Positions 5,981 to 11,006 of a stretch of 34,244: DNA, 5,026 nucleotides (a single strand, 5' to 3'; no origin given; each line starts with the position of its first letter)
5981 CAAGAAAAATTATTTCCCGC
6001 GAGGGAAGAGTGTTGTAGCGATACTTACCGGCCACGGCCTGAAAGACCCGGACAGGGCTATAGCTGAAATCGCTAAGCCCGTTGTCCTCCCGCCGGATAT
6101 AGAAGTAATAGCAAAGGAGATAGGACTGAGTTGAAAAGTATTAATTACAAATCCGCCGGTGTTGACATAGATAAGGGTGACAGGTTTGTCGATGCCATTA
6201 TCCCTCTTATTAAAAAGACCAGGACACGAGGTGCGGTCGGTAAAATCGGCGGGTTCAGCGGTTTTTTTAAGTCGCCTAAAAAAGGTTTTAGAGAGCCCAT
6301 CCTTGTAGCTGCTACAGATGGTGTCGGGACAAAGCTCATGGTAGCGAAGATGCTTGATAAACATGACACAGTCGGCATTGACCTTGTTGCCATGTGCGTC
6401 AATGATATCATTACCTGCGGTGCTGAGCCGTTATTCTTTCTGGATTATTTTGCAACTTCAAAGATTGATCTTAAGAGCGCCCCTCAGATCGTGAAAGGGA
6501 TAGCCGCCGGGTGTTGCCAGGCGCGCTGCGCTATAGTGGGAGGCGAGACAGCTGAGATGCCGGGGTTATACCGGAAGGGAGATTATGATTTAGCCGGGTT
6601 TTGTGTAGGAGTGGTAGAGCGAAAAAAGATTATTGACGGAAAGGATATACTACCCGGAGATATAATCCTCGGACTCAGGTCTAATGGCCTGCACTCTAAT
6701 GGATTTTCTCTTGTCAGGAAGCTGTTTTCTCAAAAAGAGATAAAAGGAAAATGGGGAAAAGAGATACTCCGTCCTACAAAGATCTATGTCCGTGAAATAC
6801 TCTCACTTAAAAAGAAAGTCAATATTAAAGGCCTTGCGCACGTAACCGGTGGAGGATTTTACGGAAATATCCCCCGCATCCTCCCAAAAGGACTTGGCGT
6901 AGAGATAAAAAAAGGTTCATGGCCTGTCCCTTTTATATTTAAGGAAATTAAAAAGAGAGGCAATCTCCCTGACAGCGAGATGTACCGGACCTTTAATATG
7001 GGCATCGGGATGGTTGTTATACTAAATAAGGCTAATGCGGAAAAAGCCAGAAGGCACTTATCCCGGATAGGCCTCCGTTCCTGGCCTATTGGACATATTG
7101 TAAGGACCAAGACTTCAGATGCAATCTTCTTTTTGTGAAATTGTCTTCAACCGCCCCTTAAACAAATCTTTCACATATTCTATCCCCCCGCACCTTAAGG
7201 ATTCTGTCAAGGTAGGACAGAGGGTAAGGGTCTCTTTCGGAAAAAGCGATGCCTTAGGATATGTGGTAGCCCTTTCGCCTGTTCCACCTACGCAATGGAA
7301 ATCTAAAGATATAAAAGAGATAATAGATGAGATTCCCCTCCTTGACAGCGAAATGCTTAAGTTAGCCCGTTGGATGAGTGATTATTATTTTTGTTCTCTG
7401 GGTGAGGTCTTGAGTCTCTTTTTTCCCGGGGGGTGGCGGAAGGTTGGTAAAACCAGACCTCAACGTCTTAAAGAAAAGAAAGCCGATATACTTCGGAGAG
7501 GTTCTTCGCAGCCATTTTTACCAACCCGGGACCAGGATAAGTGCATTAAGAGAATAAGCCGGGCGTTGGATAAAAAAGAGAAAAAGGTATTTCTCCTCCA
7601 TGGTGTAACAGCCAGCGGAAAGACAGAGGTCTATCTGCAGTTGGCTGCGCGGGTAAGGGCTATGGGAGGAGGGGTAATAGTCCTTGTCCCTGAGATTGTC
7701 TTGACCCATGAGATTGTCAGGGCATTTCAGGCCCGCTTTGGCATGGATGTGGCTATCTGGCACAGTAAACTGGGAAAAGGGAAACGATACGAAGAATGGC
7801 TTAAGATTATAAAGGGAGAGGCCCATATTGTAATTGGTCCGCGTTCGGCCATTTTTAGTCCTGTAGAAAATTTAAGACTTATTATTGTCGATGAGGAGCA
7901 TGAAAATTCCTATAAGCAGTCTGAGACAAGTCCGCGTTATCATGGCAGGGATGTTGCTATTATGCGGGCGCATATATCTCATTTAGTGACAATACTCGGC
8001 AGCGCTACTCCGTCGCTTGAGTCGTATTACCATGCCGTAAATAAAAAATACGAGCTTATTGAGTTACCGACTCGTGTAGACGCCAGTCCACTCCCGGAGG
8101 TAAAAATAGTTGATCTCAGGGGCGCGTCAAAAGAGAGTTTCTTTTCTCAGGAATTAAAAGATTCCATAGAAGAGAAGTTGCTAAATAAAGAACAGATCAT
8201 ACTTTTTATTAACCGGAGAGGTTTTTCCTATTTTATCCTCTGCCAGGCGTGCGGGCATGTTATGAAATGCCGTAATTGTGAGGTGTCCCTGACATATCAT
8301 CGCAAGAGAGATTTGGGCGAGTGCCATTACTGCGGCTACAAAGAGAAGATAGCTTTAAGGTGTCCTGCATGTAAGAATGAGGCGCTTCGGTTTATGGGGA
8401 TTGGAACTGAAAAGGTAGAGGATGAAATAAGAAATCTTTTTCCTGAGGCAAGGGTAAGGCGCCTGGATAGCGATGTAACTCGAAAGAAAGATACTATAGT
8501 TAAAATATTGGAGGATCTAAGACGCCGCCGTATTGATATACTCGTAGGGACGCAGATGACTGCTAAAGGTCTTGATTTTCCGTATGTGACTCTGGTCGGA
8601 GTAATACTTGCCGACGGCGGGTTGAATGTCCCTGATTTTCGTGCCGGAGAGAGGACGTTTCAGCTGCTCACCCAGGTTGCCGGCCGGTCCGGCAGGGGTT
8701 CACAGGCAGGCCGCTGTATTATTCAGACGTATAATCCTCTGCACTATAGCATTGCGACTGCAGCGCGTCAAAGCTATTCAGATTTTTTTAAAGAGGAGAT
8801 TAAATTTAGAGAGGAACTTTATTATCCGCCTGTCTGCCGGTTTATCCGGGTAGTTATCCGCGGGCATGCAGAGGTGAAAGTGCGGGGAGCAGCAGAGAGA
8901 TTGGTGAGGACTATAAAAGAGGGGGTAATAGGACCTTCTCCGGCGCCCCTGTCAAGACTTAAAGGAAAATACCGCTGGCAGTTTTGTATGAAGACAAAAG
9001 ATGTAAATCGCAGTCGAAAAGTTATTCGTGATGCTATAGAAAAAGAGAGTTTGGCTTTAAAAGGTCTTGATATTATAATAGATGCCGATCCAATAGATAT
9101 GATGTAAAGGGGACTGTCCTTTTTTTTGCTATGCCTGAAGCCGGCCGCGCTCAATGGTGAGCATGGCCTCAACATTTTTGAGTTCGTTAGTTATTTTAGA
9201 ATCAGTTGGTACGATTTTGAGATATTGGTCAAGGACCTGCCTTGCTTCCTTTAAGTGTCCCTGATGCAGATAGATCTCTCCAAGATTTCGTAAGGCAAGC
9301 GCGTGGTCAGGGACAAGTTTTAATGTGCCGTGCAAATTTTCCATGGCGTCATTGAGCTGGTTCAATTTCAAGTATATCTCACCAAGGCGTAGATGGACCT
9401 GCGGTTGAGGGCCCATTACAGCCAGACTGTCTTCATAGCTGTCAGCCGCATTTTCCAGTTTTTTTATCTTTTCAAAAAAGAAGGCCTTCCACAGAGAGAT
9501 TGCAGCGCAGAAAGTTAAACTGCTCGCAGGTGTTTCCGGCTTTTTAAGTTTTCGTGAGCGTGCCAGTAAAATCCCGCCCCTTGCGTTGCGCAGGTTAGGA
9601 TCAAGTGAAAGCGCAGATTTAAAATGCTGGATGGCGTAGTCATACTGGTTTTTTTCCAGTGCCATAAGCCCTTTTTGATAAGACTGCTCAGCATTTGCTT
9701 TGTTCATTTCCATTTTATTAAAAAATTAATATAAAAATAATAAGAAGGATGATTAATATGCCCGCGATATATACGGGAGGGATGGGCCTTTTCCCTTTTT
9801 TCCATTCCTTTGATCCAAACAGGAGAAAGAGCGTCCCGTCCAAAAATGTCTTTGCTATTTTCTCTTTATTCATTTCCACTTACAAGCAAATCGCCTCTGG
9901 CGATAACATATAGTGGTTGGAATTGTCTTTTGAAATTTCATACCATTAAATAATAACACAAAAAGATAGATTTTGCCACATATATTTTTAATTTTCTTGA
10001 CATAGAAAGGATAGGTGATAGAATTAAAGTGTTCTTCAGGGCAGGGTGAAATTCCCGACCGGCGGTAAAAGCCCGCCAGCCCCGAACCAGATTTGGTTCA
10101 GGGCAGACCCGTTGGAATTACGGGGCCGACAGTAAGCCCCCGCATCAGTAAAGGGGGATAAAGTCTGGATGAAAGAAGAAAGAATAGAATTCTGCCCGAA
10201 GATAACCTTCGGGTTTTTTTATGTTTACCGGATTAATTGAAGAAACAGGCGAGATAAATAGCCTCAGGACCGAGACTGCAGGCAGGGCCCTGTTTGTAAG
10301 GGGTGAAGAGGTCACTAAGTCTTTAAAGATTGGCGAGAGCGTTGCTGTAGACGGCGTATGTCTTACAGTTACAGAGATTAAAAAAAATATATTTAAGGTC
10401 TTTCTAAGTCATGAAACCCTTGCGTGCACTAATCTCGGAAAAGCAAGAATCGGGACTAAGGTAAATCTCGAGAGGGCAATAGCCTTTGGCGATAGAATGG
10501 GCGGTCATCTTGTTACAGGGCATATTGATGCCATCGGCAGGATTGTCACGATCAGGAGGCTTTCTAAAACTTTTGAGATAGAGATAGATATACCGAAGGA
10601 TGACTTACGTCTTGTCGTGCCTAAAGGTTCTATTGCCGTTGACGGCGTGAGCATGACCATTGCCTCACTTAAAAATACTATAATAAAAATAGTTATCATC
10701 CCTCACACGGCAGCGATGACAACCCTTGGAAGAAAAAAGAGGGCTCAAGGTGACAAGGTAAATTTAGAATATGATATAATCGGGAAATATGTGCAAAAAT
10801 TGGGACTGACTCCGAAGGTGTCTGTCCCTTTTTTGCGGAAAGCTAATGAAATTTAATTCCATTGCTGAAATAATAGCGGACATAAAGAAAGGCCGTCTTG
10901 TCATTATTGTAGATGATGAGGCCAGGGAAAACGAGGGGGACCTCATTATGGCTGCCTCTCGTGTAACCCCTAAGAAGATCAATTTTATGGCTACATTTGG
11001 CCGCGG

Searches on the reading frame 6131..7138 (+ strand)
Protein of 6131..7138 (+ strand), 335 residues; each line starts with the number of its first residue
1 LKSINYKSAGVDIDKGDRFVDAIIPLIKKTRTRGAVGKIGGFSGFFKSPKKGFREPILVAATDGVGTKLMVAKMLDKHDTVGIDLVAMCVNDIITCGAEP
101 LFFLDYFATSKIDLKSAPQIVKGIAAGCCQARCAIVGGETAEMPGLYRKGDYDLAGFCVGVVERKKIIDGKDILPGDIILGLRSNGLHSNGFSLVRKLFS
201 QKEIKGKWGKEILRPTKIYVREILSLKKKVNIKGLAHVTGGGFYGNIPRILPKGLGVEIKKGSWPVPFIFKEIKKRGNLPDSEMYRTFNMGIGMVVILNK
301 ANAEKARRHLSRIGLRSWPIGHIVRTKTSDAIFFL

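Call 25: search_protein_families(library=pfam, proteins=[window:6131-7138:+])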
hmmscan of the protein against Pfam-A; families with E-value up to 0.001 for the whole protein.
window:6131-7138:+ (335 aa): 2 families
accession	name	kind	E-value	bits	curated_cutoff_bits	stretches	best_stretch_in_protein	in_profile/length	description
PF02769.27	AIRS_C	-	5e-30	105.2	23.1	1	175-328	2-150/156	AIR synthase related protein, C-terminal domain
PF00586.29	AIRS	-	3.9e-24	85.7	24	1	58-162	15-112/112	AIR synthase related protein, N-terminal domain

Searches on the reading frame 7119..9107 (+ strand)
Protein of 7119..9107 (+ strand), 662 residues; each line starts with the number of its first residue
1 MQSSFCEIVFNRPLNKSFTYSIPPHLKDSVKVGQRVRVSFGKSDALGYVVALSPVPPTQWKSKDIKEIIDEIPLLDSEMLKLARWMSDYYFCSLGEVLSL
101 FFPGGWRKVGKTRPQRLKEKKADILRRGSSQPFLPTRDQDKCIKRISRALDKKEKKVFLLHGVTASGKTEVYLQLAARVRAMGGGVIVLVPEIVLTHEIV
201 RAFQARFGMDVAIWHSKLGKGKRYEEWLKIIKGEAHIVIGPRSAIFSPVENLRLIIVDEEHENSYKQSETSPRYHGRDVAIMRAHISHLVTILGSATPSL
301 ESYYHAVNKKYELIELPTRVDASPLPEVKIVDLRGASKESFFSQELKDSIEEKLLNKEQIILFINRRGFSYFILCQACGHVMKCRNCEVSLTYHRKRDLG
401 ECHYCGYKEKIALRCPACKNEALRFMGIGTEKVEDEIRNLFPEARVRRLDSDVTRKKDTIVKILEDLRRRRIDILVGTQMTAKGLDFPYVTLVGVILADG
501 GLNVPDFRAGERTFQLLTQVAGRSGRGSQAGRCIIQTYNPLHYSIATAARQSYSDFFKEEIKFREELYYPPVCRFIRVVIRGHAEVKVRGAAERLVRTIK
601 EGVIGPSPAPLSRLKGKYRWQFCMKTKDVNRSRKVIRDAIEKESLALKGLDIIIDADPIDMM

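Call 25: search_protein_families(library=pfam, proteins=[window:7119-9107:+])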
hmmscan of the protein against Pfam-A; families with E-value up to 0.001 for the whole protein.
window:7119-9107:+ (662 aa): 6 families
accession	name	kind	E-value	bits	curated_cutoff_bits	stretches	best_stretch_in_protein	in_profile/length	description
PF17764.6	PriA_3primeBD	-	1.8e-28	98.7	22.7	1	7-103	1-96/96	3'DNA-binding domain (3'BD)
PF00270.35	DEAD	-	2e-18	67.1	26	1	136-301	1-162/167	DEAD/DEAH box helicase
PF18074.6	PriA_C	-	4.6e-15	56.6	26.9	1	571-658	1-95/95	Primosomal protein N C-terminal domain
PF04851.21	ResIII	-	4.2e-12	46.7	22.5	1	136-298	5-162/164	Type III restriction enzyme, res subunit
PF18319.7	Zn_ribbon_PriA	-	5.7e-09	36.2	26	1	384-410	1-27/27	PriA DNA helicase Cys-rich region (CRR) domain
PF00271.37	Helicase_C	-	3.6e-08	34.1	23.5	1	434-526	29-108/110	Helicase conserved C-terminal domain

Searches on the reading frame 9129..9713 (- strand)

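Call 25: search_protein_families(library=pfam, proteins=[window:9129-9713:-])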
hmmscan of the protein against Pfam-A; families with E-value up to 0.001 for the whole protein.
window:9129-9713:- (194 aa): 20 families
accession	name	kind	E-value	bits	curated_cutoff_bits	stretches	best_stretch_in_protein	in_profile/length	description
PF07719.23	TPR_2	-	1.3e-18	65.9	27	2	138-171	1-34/34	Tetratricopeptide repeat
PF00515.34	TPR_1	-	3.4e-17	61.9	27.8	1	12-40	5-33/34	Tetratricopeptide repeat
PF14559.12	TPR_19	-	4.2e-17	62.7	25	1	119-173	6-60/68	Tetratricopeptide repeat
PF13432.12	TPR_16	-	2.5e-15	57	32.7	1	108-171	1-64/65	Tetratricopeptide repeat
PF13414.12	TPR_11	-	1e-12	47.9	26.8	1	111-152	1-42/42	TPR repeat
PF13181.12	TPR_8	-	3.3e-12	46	25.7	0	12-40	5-33/34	Tetratricopeptide repeat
PF13428.12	TPR_14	-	9.4e-12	44.8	23.5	1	141-175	4-38/44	Tetratricopeptide repeat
PF13174.12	TPR_6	-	2.1e-10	41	26.3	0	140-169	2-31/33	Tetratricopeptide repeat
PF13371.12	TPR_9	-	5.2e-10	39.6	35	1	110-173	1-64/73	Tetratricopeptide repeat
PF13424.12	TPR_12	-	3e-09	37.4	30.1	1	106-167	5-74/77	Tetratricopeptide repeat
PF13431.12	TPR_17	-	6.4e-09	35.8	24.4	1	131-159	6-34/34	Tetratricopeptide repeat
PF13176.12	TPR_7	-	6.8e-09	35.6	27.9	0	140-171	1-32/36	Tetratricopeptide repeat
PF12895.13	ANAPC3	-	1e-05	26.2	27.2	1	109-163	28-81/82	Anaphase-promoting complex, cyclosome, subunit 3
PF23914.1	TPR_CcmH_CycH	-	2.8e-05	24.5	42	0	86-173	66-156/158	Cytochrome c-type biogenesis protein H TPR domain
PF07721.20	TPR_4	-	5e-05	24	27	1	139-163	2-26/26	Tetratricopeptide repeat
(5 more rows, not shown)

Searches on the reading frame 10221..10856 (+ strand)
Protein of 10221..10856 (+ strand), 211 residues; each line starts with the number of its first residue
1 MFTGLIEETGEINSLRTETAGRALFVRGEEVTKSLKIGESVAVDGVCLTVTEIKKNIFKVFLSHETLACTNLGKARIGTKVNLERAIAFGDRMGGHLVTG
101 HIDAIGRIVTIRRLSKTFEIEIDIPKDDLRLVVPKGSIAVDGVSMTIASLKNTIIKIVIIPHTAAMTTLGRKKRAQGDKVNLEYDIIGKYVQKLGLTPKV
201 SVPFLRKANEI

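Call 25: search_protein_families(library=pfam, proteins=[window:10221-10856:+])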
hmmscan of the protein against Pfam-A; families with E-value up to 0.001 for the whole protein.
window:10221-10856:+ (211 aa): 1 family
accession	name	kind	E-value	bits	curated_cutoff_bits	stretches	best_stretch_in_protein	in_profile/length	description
PF00677.23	Lum_binding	-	7.2e-45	151.4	27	2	99-185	1-86/86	Lumazine binding domain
